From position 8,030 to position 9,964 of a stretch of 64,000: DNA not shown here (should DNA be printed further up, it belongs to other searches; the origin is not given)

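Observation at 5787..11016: Stand-alone pilC / pilM-N fusion / pilO / pilP-like platform operon lacking ATPase, secretin and pilin, running into an orphan ABC ATPase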

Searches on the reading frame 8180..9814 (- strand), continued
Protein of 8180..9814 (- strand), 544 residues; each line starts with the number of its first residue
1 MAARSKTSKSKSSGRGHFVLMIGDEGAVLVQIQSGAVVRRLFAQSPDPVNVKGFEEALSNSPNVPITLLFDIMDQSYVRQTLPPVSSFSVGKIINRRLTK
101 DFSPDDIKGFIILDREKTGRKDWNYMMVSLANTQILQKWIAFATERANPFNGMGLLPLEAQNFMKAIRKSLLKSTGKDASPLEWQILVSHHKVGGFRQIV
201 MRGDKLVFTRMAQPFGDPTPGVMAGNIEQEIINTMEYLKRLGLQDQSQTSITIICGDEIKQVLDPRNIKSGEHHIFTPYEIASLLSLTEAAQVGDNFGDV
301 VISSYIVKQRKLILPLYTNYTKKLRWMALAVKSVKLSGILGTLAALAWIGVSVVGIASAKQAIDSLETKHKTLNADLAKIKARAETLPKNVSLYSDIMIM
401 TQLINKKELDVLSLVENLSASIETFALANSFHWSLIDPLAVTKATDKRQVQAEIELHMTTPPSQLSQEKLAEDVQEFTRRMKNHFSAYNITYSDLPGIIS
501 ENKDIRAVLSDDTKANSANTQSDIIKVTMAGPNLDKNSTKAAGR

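Call 25: search_protein_families(library=pfam, proteins=[L024:5241-5945:-, L037:5167-5859:-, L034:1908-2723:-, L063:3454-4260:-, L068:4465-5184:-, L077:5005-5724:-, L021:1904-2791:-, L003:16542-17936:-, L003:6883-8721:+, L003:14260-15420:-], max_evalue=0.01)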
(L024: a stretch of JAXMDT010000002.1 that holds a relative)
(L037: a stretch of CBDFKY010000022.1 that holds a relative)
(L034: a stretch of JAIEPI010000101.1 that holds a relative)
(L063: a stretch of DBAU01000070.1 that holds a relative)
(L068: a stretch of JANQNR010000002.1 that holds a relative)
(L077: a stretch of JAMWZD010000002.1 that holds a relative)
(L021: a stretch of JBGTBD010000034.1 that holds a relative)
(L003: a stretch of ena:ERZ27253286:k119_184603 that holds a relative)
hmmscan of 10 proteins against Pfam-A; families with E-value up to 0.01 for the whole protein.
L024:5241-5945:- (234 aa): 1 family
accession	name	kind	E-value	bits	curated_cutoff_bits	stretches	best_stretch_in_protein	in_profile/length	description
PF00494.24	SQS_PSY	-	6.8e-14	52.6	26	1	9-104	1-97/263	Squalene/phytoene synthase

L037:5167-5859:- (230 aa): 1 family
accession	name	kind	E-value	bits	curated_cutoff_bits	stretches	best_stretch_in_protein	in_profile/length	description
PF00494.24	SQS_PSY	-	1.7e-14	54.6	26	1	9-112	2-109/263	Squalene/phytoene synthase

L034:1908-2723:- (271 aa): 1 family
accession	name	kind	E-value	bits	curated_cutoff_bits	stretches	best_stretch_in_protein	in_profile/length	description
PF00494.24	SQS_PSY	-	2.9e-31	109.6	26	1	16-220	2-215/263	Squalene/phytoene synthase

L063:3454-4260:- (268 aa): 1 family
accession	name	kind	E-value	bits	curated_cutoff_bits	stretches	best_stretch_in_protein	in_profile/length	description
PF00494.24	SQS_PSY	-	1.3e-23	84.5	26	1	13-218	2-218/263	Squalene/phytoene synthase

L068:4465-5184:- (239 aa): 1 family
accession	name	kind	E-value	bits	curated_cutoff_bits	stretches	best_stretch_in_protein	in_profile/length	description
PF00494.24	SQS_PSY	-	9.6e-14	52.1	26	1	13-130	1-117/263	Squalene/phytoene synthase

L077:5005-5724:- (239 aa): 1 family
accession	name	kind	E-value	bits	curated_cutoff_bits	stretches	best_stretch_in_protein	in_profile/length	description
PF00494.24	SQS_PSY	-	3.5e-11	43.7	26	1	18-115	2-103/263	Squalene/phytoene synthase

L021:1904-2791:- (295 aa): 1 family
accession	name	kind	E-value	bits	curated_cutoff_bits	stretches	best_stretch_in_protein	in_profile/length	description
PF00494.24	SQS_PSY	-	1.8e-17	64.3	26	1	25-175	2-155/263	Squalene/phytoene synthase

L003:16542-17936:- (464 aa): 20 families
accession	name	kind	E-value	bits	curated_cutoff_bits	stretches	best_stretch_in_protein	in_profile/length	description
PF14559.12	TPR_19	-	6.8e-16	58.8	25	1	277-332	4-59/68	Tetratricopeptide repeat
PF13432.12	TPR_16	-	4.1e-15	56.3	32.7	2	371-428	3-60/65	Tetratricopeptide repeat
PF07719.23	TPR_2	-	1.9e-14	52.9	27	1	299-331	2-34/34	Tetratricopeptide repeat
PF13428.12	TPR_14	-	1.1e-12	47.8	23.5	1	299-335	2-38/44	Tetratricopeptide repeat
PF13431.12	TPR_17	-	3.5e-10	39.8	24.4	1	287-318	2-33/34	Tetratricopeptide repeat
PF13174.12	TPR_6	-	1e-09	38.8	26.3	1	299-331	1-33/33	Tetratricopeptide repeat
PF13176.12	TPR_7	-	2.4e-09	37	27.9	1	300-332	1-35/36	Tetratricopeptide repeat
PF13414.12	TPR_11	-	2.2e-08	34.1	26.8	1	278-312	8-42/42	TPR repeat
PF00515.34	TPR_1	-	2.4e-08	33.9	27.8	1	299-331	2-34/34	Tetratricopeptide repeat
PF13181.12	TPR_8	-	9e-07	29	25.7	1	299-331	2-34/34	Tetratricopeptide repeat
PF13424.12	TPR_12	-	2.1e-06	28.3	30.1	0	282-327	28-74/77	Tetratricopeptide repeat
PF24575.1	TPR_Slam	-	7.2e-05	23.6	35.2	0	276-309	59-92/104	Surface lipoprotein assembly modifier, N-terminal TPR repeats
PF23914.1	TPR_CcmH_CycH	-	0.00015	22.1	42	0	279-330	102-153/158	Cytochrome c-type biogenesis protein H TPR domain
PF14561.12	TPR_20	-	0.00036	21.3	25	0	281-320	5-44/90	Tetratricopeptide repeat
PF07721.20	TPR_4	-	0.0013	19.6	27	0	300-321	3-24/26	Tetratricopeptide repeat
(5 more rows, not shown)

L003:6883-8721:+ (612 aa): 10 families
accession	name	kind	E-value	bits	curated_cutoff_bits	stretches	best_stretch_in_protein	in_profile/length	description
PF00437.27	T2SSE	-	2.9e-118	395.2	24.9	1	227-602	6-368/370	Type II/IV secretion system protein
PF05157.20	MshEN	-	9.3e-19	67.7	23.1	1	112-199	2-88/90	MshEN domain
PF13401.12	AAA_22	-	0.0009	20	27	1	362-386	4-28/130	AAA domain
PF13173.12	AAA_14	-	0.0011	19.4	27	1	364-454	3-85/129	AAA domain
PF13191.12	AAA_16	-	0.0027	18.6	32.6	1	352-388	9-49/167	AAA ATPase domain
PF25199.1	nSTAND_NTPase5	-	0.0028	17.9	34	1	361-387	39-65/145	Novel STAND NTPase 5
PF13555.12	AAA_29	-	0.0054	16.9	27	0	361-380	20-39/61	P-loop containing region of AAA domain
PF00004.35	AAA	-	0.0062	17.4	21.2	0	367-440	2-66/131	ATPase family associated with various cellular activities (AAA)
PF13476.12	AAA_23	-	0.0078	17.3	27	0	347-380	10-36/201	AAA domain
PF13086.12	AAA_11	-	0.0086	16.3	27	0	349-388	4-42/257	AAA domain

L003:14260-15420:- (386 aa): 7 families
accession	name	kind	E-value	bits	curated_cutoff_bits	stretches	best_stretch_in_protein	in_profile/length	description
PF00437.27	T2SSE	-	2.2e-44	152.1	24.9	1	7-276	13-282/370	Type II/IV secretion system protein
PF13476.12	AAA_23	-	0.00029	22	27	1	125-146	18-39/201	AAA domain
PF00005.33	ABC_tran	-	0.00064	20.8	25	1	128-167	13-51/137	ABC transporter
PF13401.12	AAA_22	-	0.00083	20.1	27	1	125-150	4-29/130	AAA domain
PF13555.12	AAA_29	-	0.0033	17.6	27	1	123-146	19-42/61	P-loop containing region of AAA domain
PF01580.24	FtsK_SpoIIIE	-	0.0044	16.9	24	1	116-147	30-60/221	FtsK/SpoIIIE family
PF13604.12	AAA_30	-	0.0061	16.8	27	0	118-150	10-42/191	AAA domain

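Call 26: predict_structure(alignment_id=A1)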
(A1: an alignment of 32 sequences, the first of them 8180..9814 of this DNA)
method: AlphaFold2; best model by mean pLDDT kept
length: 544 residues; sequences in the alignment: 32
mean_pLDDT: 83.5   pTM: 0.62
mean pLDDT of the five models: 83.5, 83.4, 83.0, 82.7, 82.1
residues with pLDDT >= 90: 278; 70-90: 175; 50-70: 46; < 50: 45
segments of 3 or more residues with pLDDT < 50: 1-13, 499-520, 537-544
pLDDT, mean of each block of 10 residues (from residue 1): 42 73 95 90 96 95 94 91 86 92 94 85 92 95 94 95 95 89 95 93 91 77 91 94 93 96 92 95 91 91 92 93 92 94 96 91 88 83 62 60 70 84 83 81 73 86 72 83 85 65 35 33 78 58 37
secondary structure, 60 per line:
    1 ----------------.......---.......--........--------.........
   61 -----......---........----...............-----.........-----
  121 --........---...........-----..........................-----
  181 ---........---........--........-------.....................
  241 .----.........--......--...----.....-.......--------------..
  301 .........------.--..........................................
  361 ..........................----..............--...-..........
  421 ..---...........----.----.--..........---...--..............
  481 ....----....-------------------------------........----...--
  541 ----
elements in order: E17-23 E27-33 E36-43 H52-60 E66-71 E75-82 H87-101 E107-115 E123-130 H134-144 E150-155 H156-175 E184-191 E195-202 E205-212 H220-241 E249-254 H257-262 E272-276 H278-284 H299-309 H319-386 H391-404 H411-422 E426-436 E449-458 H467-484 E489-492 E524-531

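Call 31: fold_search(model_id=the predicted structure, library=pdb)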
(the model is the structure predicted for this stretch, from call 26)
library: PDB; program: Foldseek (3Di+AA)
matches with E <= 10: 1226; with E <= 0.001: 46
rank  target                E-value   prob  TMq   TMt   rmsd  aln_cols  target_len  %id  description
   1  5eoy_A                1.2e-09  1.00  0.36  0.51   7.1       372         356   10  Pseudomonas aeruginosa SeMet-PilM bound to ADP (released 2016-04-27)
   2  5eou_B                3.8e-09  1.00  0.39  0.56   5.8       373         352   11  Pseudomonas aeruginosa PilM:PilN1-12 bound to ATP (released 2016-04-27)
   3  5eoy_B                3.8e-09  1.00  0.36  0.50   6.4       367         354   10  Pseudomonas aeruginosa SeMet-PilM bound to ADP (released 2016-04-27)
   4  5eou_A                3.8e-09  1.00  0.37  0.56   6.0       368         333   10  Pseudomonas aeruginosa PilM:PilN1-12 bound to ATP (released 2016-04-27)
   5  5eox_B                8.3e-09  1.00  0.35  0.49   6.6       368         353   10  Pseudomonas aeruginosa PilM bound to ADP (released 2016-04-27)
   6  5eq6_B                1.3e-08  1.00  0.37  0.52   6.0       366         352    9  Pseudomonas aeruginosa PilM bound to AMP-PNP (released 2016-04-27)
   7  3wt0_D                1.5e-08  1.00  0.36  0.49   6.8       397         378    8  Crystal Structure Analysis of Cell Division Protein (released 2015-04-29)
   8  3hrg                  1.6e-08  1.00  0.30  0.55   6.7       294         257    9  Crystal structure of Bacteroides thetaiotaomicron BT_3980, protein with actin-like ATPase fold and unknown function (NP_ (released 2009-06-23)
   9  5eox_A                1.8e-08  1.00  0.36  0.51   6.6       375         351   10  Pseudomonas aeruginosa PilM bound to ADP (released 2016-04-27)
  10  2ych_A                2.0e-08  1.00  0.39  0.59   5.4       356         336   11  PilM-PilN type IV pilus biogenesis complex (released 2011-05-11)
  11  5eq6_A                2.6e-08  1.00  0.36  0.50   8.3       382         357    9  Pseudomonas aeruginosa PilM bound to AMP-PNP (released 2016-04-27)
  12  3jc8_Ma               2.8e-08  1.00  0.36  0.51   7.0       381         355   10  Architectural model of the type IVa pilus machine in a piliated state (released 2016-03-16)
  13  3wt0_A                5.4e-08  1.00  0.36  0.49   7.2       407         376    8  Crystal Structure Analysis of Cell Division Protein (released 2015-04-29)
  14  1e4g                  5.4e-08  1.00  0.33  0.44   7.2       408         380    7  FtsA (ATP-bound form) from Thermotoga maritima (released 2000-10-18)
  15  3wt0_C                5.8e-08  1.00  0.37  0.50   6.1       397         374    8  Crystal Structure Analysis of Cell Division Protein (released 2015-04-29)
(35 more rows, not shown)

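Call 56: search_protein_families(library=pfam, proteins=[L001:1433-2278:+, L016:14103-14894:-], max_evalue=0.01)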
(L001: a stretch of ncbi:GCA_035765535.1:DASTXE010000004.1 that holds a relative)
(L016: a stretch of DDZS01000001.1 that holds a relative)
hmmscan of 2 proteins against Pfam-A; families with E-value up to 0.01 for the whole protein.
L001:1433-2278:+ (281 aa): 1 family
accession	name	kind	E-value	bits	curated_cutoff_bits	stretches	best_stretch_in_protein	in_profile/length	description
PF07963.17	N_methyl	-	0.00016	21.5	21.2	1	8-30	5-27/27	Prokaryotic N-terminal methylation motif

L016:14103-14894:- (263 aa): 1 family
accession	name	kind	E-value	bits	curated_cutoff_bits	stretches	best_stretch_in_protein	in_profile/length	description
PF07963.17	N_methyl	-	1.5e-05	24.8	21.2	1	6-30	3-27/27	Prokaryotic N-terminal methylation motif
